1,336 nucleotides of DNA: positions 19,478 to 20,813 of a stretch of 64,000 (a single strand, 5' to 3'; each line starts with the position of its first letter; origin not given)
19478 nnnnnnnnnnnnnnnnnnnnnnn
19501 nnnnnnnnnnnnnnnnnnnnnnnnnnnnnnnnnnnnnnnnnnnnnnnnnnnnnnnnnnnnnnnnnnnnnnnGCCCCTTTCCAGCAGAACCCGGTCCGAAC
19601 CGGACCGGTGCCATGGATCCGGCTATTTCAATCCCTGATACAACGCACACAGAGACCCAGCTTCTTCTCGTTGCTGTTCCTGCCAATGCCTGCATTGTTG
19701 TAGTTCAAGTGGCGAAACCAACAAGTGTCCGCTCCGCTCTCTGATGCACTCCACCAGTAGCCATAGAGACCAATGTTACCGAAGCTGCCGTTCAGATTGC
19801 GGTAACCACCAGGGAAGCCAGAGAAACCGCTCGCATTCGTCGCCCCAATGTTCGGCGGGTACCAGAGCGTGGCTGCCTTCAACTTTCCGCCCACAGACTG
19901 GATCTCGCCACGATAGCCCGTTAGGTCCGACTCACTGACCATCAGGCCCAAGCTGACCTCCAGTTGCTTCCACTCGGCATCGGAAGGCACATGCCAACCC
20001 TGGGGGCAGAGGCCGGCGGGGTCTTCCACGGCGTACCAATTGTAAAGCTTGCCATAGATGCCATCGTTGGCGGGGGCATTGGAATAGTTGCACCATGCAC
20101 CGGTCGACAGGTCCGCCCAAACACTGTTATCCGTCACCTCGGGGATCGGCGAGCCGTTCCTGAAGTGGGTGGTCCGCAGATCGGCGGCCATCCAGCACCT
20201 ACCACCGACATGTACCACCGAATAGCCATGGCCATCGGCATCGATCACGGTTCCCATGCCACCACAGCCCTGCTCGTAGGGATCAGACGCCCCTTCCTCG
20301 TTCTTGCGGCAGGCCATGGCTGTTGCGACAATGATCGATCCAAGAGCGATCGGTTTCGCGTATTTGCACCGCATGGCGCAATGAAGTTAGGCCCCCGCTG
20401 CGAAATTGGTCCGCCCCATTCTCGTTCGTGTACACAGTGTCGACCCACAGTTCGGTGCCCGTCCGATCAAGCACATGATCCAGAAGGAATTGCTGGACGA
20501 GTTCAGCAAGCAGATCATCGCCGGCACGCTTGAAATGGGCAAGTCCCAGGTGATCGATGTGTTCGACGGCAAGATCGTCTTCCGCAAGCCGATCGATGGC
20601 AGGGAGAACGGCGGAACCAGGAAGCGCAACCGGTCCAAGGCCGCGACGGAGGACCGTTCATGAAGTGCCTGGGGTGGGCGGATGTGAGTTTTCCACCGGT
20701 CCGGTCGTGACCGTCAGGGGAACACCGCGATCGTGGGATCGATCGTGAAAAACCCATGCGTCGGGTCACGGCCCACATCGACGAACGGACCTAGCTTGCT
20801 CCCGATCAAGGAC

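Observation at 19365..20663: Duplicated clpB 3' end brackets a low-GC FISUMP lipoprotein gene (insertion or recombination scar)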

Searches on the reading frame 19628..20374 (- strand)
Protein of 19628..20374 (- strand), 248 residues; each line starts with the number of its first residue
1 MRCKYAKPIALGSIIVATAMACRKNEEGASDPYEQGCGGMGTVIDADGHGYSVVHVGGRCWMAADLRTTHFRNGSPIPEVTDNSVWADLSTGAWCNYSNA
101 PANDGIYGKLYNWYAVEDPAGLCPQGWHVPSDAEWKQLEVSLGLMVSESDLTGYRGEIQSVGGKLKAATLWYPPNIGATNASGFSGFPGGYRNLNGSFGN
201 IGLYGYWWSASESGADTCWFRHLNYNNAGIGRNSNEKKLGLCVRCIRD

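Call 6: search_protein_families(library=pfam, proteins=[window:19628-20374:-], max_evalue=0.01)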
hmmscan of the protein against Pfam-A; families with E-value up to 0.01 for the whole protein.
window:19628-20374:- (248 aa): 1 family
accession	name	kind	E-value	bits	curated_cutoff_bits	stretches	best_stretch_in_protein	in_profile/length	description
PF09603.15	Fib_succ_major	-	4e-47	161.3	33.9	1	54-247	1-187/187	Fibrobacter succinogenes major domain (Fib_succ_major)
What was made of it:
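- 19628..20374 (-): Cargo gene: a 248-aa FISUMP-domain predicted lipoprotein. PF09603, E 4e-47 (call 6).
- Checked: The gene between the copies is 19628..20374 on the minus strand, matching Fib_succ_major at E 4e-47 (call 6).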

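Call 9: find_encoding_contigs(protein=window:19628-20374:-, flank=10000, max_places=10)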
Protein window:19628-20374:- (248 aa): 3 contigs read that carry it; 2 places shown.
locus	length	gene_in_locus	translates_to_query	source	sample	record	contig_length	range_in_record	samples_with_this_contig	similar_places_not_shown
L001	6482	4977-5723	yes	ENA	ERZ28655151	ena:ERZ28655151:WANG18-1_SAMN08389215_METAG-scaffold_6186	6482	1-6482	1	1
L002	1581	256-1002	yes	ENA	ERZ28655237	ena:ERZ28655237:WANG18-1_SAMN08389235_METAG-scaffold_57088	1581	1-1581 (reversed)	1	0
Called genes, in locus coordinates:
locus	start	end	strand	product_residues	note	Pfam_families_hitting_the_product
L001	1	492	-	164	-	?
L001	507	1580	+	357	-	PF01063:Aminotran_4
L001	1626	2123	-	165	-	PF00226:DnaJ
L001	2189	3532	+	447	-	PF13715:CarbopepD_reg_2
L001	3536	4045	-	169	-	PF00300:His_Phos_1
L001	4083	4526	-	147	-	-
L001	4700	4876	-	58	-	-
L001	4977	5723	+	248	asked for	PF09603:Fib_succ_major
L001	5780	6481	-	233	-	?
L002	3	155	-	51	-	?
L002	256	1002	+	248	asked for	PF09603:Fib_succ_major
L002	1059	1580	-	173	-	?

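Call 18: find_homologous_proteins(query=window:19628-20374:-, max_evalue=1e-20)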
Query window:19628-20374:- (248 aa): 7394 proteins with E <= 1e-20 among 8000 candidates; the best 120 are listed.
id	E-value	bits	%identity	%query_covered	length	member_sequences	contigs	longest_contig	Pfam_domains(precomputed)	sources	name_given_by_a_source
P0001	3.9e-172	589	100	100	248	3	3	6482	PF09603.16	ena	-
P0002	3.4e-95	337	47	83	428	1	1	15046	PF09603.16,PF26707.1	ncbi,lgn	ncbi:MAG: fibrobacter succinogenes major paralogous domain-containing protein [Flavobacteriaceae bac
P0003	6.5e-93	329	44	92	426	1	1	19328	PF09603.16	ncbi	-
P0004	4.7e-92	326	45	79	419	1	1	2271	PF09603.16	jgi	jgi:uncharacterized protein (TIGR02145 family)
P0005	3.5e-87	310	45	85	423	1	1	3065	PF09603.16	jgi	jgi:uncharacterized protein (TIGR02145 family)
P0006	1.6e-86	308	43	83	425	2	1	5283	PF09603.16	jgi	jgi:uncharacterized protein (TIGR02145 family)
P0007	2.3e-86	308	43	85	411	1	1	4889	PF09603.16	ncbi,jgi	jgi:uncharacterized protein (TIGR02145 family)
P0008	6.8e-86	306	43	79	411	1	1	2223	PF09603.16,PF26707.1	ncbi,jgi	jgi:uncharacterized protein (TIGR02145 family)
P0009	2.5e-85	304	47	79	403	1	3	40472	PF09603.16,PF26707.1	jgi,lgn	-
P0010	2.0e-83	298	43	79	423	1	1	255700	PF09603.16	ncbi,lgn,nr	ncbi:MAG: fibrobacter succinogenes major paralogous domain-containing protein [Bacteroidetes bacteri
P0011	1.1e-81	292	42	79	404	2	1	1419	PF09603.16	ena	-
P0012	3.6e-80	287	45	79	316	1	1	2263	PF09603.16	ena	-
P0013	4.4e-80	287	42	85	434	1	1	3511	PF09603.16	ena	-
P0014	1.2e-79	286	52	100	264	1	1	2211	PF09603.16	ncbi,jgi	jgi:uncharacterized protein (TIGR02145 family)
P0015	3.2e-79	284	41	82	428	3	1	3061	PF09603.16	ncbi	ncbi:MAG TPA: fibrobacter succinogenes major paralogous domain-containing protein [Chitinophagaceae 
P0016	7.9e-79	283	42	80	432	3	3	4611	PF09603.16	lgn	-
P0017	8.2e-79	283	-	-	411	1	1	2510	PF09603.16,PF26707.1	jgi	jgi:uncharacterized protein (TIGR02145 family)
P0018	8.3e-79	283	40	79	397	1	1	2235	PF09603.16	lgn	-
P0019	1.1e-78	282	46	79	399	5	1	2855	PF09603.16,PF26707.1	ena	-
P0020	4.9e-78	280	44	80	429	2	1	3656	PF09603.16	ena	-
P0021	2.1e-77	278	42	79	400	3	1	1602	PF09603.16,PF26707.1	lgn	-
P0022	4.0e-77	277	49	99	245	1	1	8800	PF09603.16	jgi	-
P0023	5.3e-77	277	56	85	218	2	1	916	PF09603.16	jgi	-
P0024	7.0e-77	277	53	97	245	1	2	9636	PF09603.16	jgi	-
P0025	3.8e-76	274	-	-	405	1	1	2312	PF09603.16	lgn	-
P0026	3.8e-76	274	44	86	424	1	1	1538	PF09603.16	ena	-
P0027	3.4e-75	271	41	83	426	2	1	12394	PF09603.16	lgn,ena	-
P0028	5.2e-75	270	49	100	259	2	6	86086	PF09603.16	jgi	-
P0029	1.8e-74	269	49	98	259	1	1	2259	PF09603.16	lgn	-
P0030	1.9e-74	269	53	92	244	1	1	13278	PF09603.16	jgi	-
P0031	5.1e-74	267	41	81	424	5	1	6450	PF09603.16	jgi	jgi:uncharacterized protein (TIGR02145 family)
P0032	7.6e-74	267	56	85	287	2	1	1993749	PF09603.16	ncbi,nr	ncbi:MAG: fibrobacter succinogenes major paralogous domain-containing protein [Flavobacteriales bact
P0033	1.1e-73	266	40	85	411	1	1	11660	PF09603.16,PF07603.18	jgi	-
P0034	1.9e-73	265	58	84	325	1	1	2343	PF09603.16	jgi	jgi:uncharacterized protein (TIGR02145 family)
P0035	7.9e-73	263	42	87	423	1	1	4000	PF09603.16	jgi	jgi:uncharacterized protein (TIGR02145 family)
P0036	1.9e-72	262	50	100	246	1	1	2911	PF09603.16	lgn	-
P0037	3.7e-71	258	49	79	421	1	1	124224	PF09603.16,PF01833.31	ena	-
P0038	4.5e-71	257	51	92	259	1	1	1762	PF09603.16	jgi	jgi:uncharacterized protein (TIGR02145 family)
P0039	2.3e-70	255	42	80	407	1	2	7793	PF09603.16,PF26707.1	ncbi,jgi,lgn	jgi:uncharacterized protein (TIGR02145 family)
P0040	4.0e-70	254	55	86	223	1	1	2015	PF09603.16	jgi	jgi:uncharacterized protein (TIGR02145 family)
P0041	6.7e-70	254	56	86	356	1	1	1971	PF09603.16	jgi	-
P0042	1.2e-69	253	51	92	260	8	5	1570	PF09603.16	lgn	-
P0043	1.7e-69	252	54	84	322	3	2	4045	PF09603.16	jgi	jgi:uncharacterized protein (TIGR02145 family)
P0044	2.0e-69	252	56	83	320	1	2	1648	PF09603.16,PF18962.8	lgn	-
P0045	2.7e-69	252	44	84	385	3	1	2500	PF09603.16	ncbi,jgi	jgi:uncharacterized protein (TIGR02145 family)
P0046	4.2e-69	251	48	84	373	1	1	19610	PF09603.16,PF07603.18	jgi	jgi:uncharacterized protein (TIGR02145 family)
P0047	9.6e-69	250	-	-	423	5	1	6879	PF09603.16,PF26707.1,PF07603.18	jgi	jgi:uncharacterized protein (TIGR02145 family)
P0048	1.6e-68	249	52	87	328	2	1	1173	PF09603.16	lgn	-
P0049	2.2e-68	249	53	85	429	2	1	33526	PF09603.16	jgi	-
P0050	2.6e-68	248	-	-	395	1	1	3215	PF09603.16,PF26707.1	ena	-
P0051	3.5e-68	248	48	97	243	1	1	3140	PF09603.16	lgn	-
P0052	4.9e-68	248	-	-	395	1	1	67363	PF09603.16,PF26707.1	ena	-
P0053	4.9e-68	248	47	84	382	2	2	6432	PF09603.16,PF26707.1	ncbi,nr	ncbi:MAG TPA: FISUMP domain-containing protein, partial [Paludibacteraceae bacterium]|nr:FISUMP doma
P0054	6.1e-68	247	54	83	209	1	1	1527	PF09603.16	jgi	-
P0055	9.5e-68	247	58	75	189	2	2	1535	PF09603.16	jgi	jgi:uncharacterized protein (TIGR02145 family)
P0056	9.8e-68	247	47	83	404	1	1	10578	PF09603.16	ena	-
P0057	2.1e-67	245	38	100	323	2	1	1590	PF09603.16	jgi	jgi:uncharacterized protein (TIGR02145 family)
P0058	2.8e-67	245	51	83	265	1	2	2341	PF09603.16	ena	-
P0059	3.1e-67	245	54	84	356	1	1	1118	PF09603.16,PF07603.18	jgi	jgi:uncharacterized protein (TIGR02145 family)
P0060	8.2e-67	243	54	84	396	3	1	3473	PF09603.16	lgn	-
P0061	1.0e-66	243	49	98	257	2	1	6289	PF09603.16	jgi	jgi:uncharacterized protein (TIGR02145 family)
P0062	1.1e-66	243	54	83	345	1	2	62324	PF09603.16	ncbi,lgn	-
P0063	1.2e-66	243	54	86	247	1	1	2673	PF09603.16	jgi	jgi:uncharacterized protein (TIGR02145 family)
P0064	1.6e-66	243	52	84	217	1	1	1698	PF09603.16,PF26707.1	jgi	jgi:uncharacterized protein (TIGR02145 family)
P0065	4.8e-66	241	53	85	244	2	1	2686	PF09603.16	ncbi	-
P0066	8.8e-65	237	52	84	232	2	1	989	PF09603.16,PF26707.1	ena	-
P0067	1.2e-64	236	-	-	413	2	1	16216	PF09603.16,PF26707.1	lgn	-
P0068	2.1e-64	236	50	84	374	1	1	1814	PF09603.16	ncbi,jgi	jgi:uncharacterized protein (TIGR02145 family)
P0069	3.5e-64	235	50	83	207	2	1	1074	PF09603.16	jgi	-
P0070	5.5e-64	234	54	85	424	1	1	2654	PF09603.16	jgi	-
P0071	8.8e-64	234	58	75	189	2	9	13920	PF09603.16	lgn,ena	-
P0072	9.1e-64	233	47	100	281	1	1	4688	PF09603.16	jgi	jgi:uncharacterized protein (TIGR02145 family)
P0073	1.1e-63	233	56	84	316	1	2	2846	PF09603.16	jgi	jgi:uncharacterized protein (TIGR02145 family)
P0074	1.4e-63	233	53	82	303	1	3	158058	PF09603.16,PF00404.25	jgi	jgi:uncharacterized protein (TIGR02145 family)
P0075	1.6e-63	233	-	-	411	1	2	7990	PF09603.16,PF26707.1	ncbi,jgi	jgi:uncharacterized protein (TIGR02145 family)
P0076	4.3e-63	231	-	-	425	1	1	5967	PF09603.16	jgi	jgi:uncharacterized protein (TIGR02145 family)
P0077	7.9e-63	230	54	79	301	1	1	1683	PF09603.16,PF26696.1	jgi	jgi:uncharacterized protein (TIGR02145 family)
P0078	8.8e-63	230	51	83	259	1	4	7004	PF09603.16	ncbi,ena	-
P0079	9.2e-63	230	55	84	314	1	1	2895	PF09603.16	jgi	jgi:uncharacterized protein (TIGR02145 family)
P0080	1.0e-62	230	46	97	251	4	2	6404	PF09603.16,PF26707.1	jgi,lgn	-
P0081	1.4e-62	230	50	85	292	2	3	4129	PF09603.16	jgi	-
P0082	1.4e-62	230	47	96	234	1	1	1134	PF09603.16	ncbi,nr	ncbi:MAG: fibrobacter succinogenes major paralogous domain-containing protein, partial [Anaerolineac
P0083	1.9e-62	229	54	85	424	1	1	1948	PF09603.16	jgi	-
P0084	2.5e-62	229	54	83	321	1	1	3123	PF09603.16,PF18962.8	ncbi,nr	ncbi:MAG: T9SS type A sorting domain-containing protein [Flavobacteriales bacterium]|nr:T9SS type A 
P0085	2.7e-62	229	53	84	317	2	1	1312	PF09603.16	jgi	jgi:uncharacterized protein (TIGR02145 family)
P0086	4.6e-62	228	45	95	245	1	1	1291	PF09603.16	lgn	-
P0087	5.0e-62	228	41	80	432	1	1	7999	PF09603.16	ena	-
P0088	6.1e-62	228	50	85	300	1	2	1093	PF09603.16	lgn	-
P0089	7.0e-62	227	51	84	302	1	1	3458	PF09603.16,PF00404.25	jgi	jgi:uncharacterized protein (TIGR02145 family)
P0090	8.0e-62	227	48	97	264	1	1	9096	PF09603.16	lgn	-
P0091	8.7e-62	227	53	82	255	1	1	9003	PF09603.16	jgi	jgi:uncharacterized protein (TIGR02145 family)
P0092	9.7e-62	227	50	85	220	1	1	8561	PF09603.16,PF26707.1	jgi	-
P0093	1.0e-61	227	47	92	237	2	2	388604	PF09603.16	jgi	-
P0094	1.1e-61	227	-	-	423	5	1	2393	PF09603.16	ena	-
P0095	1.2e-61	227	48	85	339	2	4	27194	PF09603.16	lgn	-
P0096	1.6e-61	226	54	84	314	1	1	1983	PF09603.16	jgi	jgi:uncharacterized protein (TIGR02145 family)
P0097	1.9e-61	226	48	96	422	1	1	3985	PF09603.16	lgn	-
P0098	2.3e-61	226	50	90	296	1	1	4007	PF09603.16,PF00404.25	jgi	jgi:uncharacterized protein (TIGR02145 family)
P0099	2.8e-61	225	45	98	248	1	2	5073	PF09603.16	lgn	-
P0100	2.9e-61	225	51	79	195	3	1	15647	PF09603.16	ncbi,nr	ncbi:MAG: hypothetical protein GWO10_23035 [candidate division Zixibacteria bacterium]|nr:hypothetic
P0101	3.0e-61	225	51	81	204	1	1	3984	PF09603.16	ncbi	-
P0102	3.4e-61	225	45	79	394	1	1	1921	PF09603.16,PF01833.31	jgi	-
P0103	3.7e-61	225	53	84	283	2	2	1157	PF09603.16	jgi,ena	jgi:uncharacterized protein (TIGR02145 family)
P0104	4.5e-61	225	49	84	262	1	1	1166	PF09603.16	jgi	jgi:uncharacterized protein (TIGR02145 family)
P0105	4.8e-61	225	49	83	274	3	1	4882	PF09603.16,PF26707.1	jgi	jgi:uncharacterized protein (TIGR02145 family)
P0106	5.8e-61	224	47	92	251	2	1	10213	PF09603.16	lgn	-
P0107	7.6e-61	224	50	83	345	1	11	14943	PF09603.16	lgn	-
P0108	8.6e-61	224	49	87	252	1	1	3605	PF09603.16,PF26707.1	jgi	jgi:uncharacterized protein (TIGR02145 family)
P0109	9.7e-61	224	48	92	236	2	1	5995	PF09603.16,PF26707.1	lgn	-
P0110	1.1e-60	223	50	84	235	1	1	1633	PF09603.16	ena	-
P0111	1.3e-60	223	46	97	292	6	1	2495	PF09603.16,PF26707.1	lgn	-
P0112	1.4e-60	223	48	87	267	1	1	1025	PF09603.16,PF26707.1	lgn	-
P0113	1.4e-60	223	45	90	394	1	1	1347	PF09603.16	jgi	jgi:uncharacterized protein (TIGR02145 family)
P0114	1.6e-60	223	51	83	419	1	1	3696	PF09603.16,PF01391.24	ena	-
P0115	1.8e-60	223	44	83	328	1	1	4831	PF09603.16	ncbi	ncbi:MAG TPA: FISUMP domain-containing protein, partial [Chitinophagaceae bacterium]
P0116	2.5e-60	222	51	83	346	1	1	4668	PF09603.16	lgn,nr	nr:fibrobacter succinogenes major paralogous domain-containing protein [candidate division Zixibacte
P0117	2.7e-60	222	48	87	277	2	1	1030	PF09603.16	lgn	-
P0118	3.7e-60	222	52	84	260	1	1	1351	PF09603.16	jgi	jgi:uncharacterized protein (TIGR02145 family)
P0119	4.3e-60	221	51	84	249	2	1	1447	PF09603.16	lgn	-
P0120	4.3e-60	221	51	84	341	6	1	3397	PF09603.16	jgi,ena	-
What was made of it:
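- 19628..20374 (-): The best homologs elsewhere are at most 58% identical (call 18).
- Tried and rejected: The best hit is at most 58% identical (call 18).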

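Call 37: find_encoding_contigs(protein=P0030, flank=8000, max_places=4)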
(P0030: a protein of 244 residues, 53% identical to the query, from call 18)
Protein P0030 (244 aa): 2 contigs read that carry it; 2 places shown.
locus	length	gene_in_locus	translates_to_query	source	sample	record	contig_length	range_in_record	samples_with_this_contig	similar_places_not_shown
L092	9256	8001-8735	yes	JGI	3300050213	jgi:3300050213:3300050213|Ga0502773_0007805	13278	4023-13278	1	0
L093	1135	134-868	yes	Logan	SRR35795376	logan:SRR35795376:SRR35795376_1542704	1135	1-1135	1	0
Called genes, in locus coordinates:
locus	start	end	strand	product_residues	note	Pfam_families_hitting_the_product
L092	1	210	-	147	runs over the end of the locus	-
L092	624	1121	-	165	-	-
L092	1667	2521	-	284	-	PF04471:Mrr_cat (weak)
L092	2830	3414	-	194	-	PF18011:Catalase_C (weak), PF01965:DJ-1_PfpI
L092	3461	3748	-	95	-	-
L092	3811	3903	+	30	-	-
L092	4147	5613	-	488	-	PF17164:DUF5122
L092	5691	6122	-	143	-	-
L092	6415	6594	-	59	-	-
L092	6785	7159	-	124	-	PF01850:PIN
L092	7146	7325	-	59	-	-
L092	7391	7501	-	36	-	-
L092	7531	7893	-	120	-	PF10431:ClpB_D2-small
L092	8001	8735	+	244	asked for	PF09603:Fib_succ_major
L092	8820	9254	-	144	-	PF10431:ClpB_D2-small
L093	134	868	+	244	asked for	PF09603:Fib_succ_major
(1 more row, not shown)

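Call 38: find_encoding_contigs(protein=P0099, flank=8000, max_places=4)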
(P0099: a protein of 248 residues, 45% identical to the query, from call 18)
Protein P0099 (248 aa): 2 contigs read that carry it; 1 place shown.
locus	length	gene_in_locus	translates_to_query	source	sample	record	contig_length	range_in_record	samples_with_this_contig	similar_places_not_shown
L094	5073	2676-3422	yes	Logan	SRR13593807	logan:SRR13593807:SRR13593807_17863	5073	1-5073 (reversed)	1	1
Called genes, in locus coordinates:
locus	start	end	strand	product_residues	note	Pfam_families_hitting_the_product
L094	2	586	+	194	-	?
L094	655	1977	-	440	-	PF09603:Fib_succ_major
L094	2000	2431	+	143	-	PF10431:ClpB_D2-small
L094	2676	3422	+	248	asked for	PF09603:Fib_succ_major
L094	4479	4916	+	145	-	-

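Call 66: search_protein_families(library=pfam, proteins=[L094:3804-4916:+, L094:655-1977:-], max_evalue=0.01)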
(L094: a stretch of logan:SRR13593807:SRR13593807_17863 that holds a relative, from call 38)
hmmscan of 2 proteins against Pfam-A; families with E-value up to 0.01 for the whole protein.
L094:3804-4916:+ (370 aa): 1 family
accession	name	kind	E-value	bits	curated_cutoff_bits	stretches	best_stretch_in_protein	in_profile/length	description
PF08808.17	RES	-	0.005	17.3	23.2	0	154-308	20-137/157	RES domain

L094:655-1977:- (440 aa): 1 family
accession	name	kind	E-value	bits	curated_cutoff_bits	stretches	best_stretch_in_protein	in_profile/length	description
PF09603.15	Fib_succ_major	-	2.7e-45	155.4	33.9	1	246-439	1-187/187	Fibrobacter succinogenes major domain (Fib_succ_major)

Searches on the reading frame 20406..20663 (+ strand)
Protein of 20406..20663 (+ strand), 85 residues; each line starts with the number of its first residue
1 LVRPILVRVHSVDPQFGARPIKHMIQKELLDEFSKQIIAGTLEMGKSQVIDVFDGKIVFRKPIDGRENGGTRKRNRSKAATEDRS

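Call 6: search_protein_families(library=pfam, proteins=[window:20406-20663:+], max_evalue=0.01)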
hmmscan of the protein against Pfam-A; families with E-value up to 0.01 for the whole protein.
window:20406-20663:+ (85 aa): 1 family
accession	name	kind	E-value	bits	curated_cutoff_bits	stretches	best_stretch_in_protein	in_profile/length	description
PF10431.15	ClpB_D2-small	-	2.9e-09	37.3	21.9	1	11-47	42-78/81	C-terminal, D2-small domain, of ClpB protein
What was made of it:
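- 20440..20663 (+): Orphan clpB 3' fragment: repeat copy 2 (20440-20606) plus tail B, ending at its own stop. It lacks about 92% of the gene (the last 68-74 of 882 codons remain). The open frame runs 20406..20663. PF10431 profile positions 42-78 only (call 6).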

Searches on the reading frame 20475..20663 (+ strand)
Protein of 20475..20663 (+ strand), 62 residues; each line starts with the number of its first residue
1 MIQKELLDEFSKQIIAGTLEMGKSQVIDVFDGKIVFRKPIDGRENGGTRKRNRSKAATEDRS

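Call 30: find_encoding_contigs(protein=window:20475-20663:+, flank=6000, max_places=10)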
Protein window:20475-20663:+ (62 aa): 3 contigs read that carry it; 3 places shown.
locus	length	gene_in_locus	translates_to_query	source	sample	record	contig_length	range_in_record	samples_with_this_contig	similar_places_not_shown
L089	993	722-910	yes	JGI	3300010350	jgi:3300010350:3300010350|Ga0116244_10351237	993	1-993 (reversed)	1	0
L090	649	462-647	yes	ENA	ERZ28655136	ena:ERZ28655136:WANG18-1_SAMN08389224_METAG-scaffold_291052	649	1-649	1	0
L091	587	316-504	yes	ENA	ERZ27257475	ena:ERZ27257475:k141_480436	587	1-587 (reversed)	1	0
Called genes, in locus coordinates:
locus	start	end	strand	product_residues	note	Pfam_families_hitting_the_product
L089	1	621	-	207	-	?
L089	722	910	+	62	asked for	-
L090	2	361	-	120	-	?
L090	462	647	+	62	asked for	?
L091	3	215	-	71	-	?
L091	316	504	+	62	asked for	-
